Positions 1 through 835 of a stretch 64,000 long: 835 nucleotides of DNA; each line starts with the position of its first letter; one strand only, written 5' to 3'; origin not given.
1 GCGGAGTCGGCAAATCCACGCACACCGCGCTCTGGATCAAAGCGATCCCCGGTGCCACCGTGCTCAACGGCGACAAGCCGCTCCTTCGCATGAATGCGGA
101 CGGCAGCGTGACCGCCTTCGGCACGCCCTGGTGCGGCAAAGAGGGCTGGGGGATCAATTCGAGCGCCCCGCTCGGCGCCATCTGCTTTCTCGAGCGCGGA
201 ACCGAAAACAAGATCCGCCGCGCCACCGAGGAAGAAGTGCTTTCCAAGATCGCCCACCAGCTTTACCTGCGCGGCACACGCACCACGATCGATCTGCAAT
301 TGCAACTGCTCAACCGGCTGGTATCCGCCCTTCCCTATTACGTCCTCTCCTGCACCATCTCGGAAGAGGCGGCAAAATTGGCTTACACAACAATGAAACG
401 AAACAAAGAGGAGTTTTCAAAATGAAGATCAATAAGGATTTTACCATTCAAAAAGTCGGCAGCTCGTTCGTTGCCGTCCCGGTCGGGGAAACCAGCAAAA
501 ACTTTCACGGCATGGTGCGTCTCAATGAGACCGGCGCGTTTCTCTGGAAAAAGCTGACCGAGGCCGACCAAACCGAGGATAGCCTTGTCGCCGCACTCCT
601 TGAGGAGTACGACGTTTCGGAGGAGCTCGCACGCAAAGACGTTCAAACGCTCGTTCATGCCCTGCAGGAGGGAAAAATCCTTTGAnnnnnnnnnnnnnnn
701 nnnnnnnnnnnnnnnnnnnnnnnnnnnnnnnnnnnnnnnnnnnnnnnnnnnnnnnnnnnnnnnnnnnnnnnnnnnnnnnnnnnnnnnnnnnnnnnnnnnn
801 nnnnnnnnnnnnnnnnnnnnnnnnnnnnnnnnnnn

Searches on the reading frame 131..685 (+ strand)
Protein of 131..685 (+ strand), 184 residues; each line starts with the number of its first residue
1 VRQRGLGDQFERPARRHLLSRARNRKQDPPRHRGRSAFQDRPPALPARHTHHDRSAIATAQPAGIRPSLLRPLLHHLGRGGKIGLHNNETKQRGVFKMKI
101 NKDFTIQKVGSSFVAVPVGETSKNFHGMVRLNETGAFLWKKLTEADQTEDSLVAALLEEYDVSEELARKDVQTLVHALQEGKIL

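Call 8: search_protein_families(library=pfam, proteins=[window:131-685:+], max_evalue=0.01)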
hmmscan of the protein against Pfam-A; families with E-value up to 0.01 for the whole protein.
window:131-685:+ (184 aa): 1 family
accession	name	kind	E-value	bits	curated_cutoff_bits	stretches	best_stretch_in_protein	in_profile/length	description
PF05402.18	PqqD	-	9.5e-17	61.5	23.4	1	115-183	4-66/67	Coenzyme PQQ synthesis protein D (PqqD)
